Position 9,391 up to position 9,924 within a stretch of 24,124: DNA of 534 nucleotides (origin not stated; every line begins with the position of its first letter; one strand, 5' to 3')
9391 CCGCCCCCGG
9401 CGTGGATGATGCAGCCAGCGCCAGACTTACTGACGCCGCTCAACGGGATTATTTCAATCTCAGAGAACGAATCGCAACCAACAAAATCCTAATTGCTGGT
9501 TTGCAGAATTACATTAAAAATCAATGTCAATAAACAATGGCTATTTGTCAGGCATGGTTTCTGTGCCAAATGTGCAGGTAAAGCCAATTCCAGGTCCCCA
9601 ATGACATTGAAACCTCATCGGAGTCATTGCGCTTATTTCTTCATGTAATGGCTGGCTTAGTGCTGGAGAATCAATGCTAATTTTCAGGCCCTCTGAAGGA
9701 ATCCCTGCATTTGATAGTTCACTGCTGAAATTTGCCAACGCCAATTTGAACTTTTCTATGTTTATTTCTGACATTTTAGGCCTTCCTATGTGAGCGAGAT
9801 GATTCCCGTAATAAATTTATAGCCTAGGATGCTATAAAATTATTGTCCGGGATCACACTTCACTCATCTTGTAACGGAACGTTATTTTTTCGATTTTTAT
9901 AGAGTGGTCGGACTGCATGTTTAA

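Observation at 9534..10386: Accessory island between the lysis cassette and the terminase genes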

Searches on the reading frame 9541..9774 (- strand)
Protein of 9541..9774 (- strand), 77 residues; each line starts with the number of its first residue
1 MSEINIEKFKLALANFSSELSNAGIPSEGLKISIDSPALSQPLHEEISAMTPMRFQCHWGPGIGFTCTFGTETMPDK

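Call 4: search_protein_families(library=pfam, proteins=[window:9541-9774:-], max_evalue=1)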
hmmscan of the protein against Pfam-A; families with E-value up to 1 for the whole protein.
window:9541-9774:- (77 aa): 0 families

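Call 5: search_protein_families(library=phrogs, proteins=[window:9541-9774:-], max_evalue=1)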
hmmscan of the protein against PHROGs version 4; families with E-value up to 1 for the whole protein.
window:9541-9774:- (77 aa): 0 families

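Call 7: search_dna_similar(query=window:9541-9774:-, collection=phages, mode=protein, max_evalue=1)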
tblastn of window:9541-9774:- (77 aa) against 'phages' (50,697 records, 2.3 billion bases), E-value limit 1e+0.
No match.

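Call 19: find_homologous_proteins(query=window:9541-9774:-, max_evalue=0.01)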
Query window:9541-9774:- (77 aa): 1 proteins with E <= 0.01 among 1 candidates.
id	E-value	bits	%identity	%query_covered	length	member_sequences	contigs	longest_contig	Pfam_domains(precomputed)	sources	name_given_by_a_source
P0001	5.4e-45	168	100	100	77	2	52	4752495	-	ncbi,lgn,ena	-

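Call 25: find_encoding_contigs(protein=P0001, flank=6000, max_places=8)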
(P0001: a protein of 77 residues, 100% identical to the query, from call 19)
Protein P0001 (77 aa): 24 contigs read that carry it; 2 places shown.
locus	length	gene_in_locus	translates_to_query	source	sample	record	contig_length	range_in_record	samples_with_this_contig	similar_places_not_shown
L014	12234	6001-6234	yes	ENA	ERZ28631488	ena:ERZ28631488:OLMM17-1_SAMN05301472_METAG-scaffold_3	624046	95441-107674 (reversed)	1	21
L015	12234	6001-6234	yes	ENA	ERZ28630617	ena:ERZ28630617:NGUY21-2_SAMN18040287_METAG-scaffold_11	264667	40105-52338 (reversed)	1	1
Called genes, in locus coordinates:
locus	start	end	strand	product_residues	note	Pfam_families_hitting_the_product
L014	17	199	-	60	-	-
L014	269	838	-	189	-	-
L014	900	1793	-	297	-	PF04233:Phage_Mu_F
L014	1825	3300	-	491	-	PF06381:Phage_portal_3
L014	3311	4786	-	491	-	-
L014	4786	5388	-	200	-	-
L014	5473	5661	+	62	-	-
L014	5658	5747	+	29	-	-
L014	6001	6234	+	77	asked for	-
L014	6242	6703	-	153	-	PF03245:Phage_lysis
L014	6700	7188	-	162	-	PF00959:Phage_lysozyme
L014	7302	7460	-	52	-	-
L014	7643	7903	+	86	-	-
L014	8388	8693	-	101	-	PF06323:Phage_antiter_Q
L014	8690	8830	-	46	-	PF26818:Phage_YlcG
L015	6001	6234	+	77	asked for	-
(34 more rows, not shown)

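Call 26: list_cluster_members(proteins=[P0001, P0002])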
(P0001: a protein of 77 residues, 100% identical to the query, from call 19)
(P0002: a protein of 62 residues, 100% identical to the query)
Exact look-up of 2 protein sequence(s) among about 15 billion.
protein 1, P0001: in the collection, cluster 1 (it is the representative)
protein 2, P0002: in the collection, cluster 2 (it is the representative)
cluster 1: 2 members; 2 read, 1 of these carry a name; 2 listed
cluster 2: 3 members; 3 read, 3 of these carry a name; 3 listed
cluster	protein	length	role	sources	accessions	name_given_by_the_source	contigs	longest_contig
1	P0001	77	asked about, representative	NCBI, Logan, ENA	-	-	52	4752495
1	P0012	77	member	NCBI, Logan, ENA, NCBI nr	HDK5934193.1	TPA: hypothetical protein M4Z39_003389 [Klebsiella variicola] | hypothetical protein [Klebsiella variicola]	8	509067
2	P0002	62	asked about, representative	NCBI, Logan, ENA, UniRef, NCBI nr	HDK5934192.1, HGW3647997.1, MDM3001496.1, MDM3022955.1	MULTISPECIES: hypothetical protein [unclassified Citrobacter] | hypothetical protein n=1 Tax=unclassified Citrobacter TaxID=2644389 RepID=UPI002375B815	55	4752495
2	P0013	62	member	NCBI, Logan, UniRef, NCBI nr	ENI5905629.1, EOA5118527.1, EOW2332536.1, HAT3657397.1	hypothetical protein ACNY92_004235 [Citrobacter freundii] | Uncharacterized protein n=1 Tax=Citrobacter freundii TaxID=546 RepID=A0A9P4DIZ9_CITFR | hypothetical protein [Citrobacter freundii]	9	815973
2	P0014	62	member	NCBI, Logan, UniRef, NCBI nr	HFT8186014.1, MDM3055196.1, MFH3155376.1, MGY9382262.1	hypothetical protein ACTM9O_13150 [Citrobacter freundii] | hypothetical protein n=1 Tax=Citrobacter TaxID=544 RepID=UPI0025751200 | hypothetical protein [Citrobacter sp. Cf236]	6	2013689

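Call 37: search_protein_families(library=padloc, proteins=[window:9541-9774:-], max_evalue=1)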
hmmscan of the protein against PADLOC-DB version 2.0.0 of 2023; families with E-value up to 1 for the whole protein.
window:9541-9774:- (77 aa): 0 families

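Call 38: search_protein_families(library=ncbifam, proteins=[window:9541-9774:-], max_evalue=1)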
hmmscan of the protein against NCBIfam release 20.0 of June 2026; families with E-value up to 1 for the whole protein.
window:9541-9774:- (77 aa): 0 families

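Call 39: find_encoding_contigs(protein=P0012, flank=5000, max_places=4)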
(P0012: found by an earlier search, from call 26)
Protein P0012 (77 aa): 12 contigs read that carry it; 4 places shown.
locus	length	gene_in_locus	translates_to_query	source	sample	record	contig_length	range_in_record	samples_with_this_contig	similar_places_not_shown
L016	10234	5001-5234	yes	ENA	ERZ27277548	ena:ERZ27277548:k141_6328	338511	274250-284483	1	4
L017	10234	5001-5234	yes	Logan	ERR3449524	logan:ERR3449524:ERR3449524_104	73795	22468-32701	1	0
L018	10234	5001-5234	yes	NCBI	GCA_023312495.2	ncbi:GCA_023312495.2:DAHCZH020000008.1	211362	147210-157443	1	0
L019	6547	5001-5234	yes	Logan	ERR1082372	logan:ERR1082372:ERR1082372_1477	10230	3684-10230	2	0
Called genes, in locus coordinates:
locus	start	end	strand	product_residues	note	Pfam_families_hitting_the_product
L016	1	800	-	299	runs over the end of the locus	PF04233:Phage_Mu_F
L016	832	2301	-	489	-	PF06381:Phage_portal_3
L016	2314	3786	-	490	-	-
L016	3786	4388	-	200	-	-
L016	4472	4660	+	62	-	-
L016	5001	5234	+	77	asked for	-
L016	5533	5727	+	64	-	-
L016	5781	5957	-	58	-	-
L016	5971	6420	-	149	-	PF00959:Phage_lysozyme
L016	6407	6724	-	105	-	PF16083:Phage_holin_3_3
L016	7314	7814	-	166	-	PF06530:Phage_antitermQ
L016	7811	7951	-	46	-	PF26818:Phage_YlcG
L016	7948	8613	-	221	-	PF05766:NinG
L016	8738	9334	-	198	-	PF07105:DUF1367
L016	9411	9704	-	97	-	-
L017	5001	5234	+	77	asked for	-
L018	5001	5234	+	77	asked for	-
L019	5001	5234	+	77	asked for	-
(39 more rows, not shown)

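Call 42: predict_structure(protein=window:9541-9774:-)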
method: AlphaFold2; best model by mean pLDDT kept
length: 77 residues; sequences in the alignment: 1
mean_pLDDT: 65.7   pTM: 0.42
mean pLDDT of the five models: 65.7, 63.3, 62.3, 61.6, 60.8
residues with pLDDT >= 90: 0; 70-90: 27; 50-70: 41; < 50: 9
segments of 3 or more residues with pLDDT < 50: 72-77
pLDDT, mean of each block of 10 residues (from residue 1): 66 73 68 69 68 61 68 47
secondary structure, 60 per line:
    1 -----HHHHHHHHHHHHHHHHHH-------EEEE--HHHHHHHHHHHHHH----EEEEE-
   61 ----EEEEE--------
elements in order: H6-23 E31-34 H37-50 E55-59 E65-69

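Call 44: search_protein_representatives(protein=window:9541-9774:-)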
Query: 77 residues. Proteins with E-value up to 0.001 (for the whole library): 6; up to 1e-10: 2; up to 1e-30: 1. The best 6 are listed.
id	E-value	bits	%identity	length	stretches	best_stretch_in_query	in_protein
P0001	1.7e-45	168.2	100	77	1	1-77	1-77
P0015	8.4e-13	64.5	52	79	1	1-73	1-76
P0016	4.4e-10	55.9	31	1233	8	11-61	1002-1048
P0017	5.3e-06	42.9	34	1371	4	10-45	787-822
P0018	1.8e-04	38.1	32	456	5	22-69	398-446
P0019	3.0e-04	37.3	26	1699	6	11-65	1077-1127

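Call 48: find_homologous_proteins(query=A4, max_evalue=0.1)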
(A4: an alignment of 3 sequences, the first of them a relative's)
Query A4 (3 sequences) (77 aa, profile of the alignment): 3 proteins with E <= 0.1 among 6 candidates.
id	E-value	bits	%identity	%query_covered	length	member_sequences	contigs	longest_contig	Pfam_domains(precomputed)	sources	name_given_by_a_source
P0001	2.1e-45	170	100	100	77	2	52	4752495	-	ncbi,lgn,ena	-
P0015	1.9e-37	145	50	95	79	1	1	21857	-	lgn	-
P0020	7.6e-29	117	64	100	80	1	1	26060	-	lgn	-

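Call 49: find_encoding_contigs(protein=P0015, flank=6000, max_places=3)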
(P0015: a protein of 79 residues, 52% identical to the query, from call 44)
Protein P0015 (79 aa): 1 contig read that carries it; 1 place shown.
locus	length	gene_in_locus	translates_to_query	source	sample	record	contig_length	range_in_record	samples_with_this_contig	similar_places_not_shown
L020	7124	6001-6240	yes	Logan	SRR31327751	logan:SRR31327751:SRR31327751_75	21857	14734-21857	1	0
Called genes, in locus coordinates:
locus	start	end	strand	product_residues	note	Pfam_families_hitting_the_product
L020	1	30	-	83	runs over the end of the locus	-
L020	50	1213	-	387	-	PF05065:Phage_capsid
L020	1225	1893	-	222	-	PF04586:Peptidase_S78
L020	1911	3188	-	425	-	PF04860:Phage_portal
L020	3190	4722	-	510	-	PF03354:TerL_ATPase, PF20441:TerL_nuclease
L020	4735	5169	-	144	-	-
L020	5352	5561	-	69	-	-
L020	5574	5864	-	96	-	PF01844:HNH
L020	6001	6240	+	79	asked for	-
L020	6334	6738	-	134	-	PF10711:DUF2513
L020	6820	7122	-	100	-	?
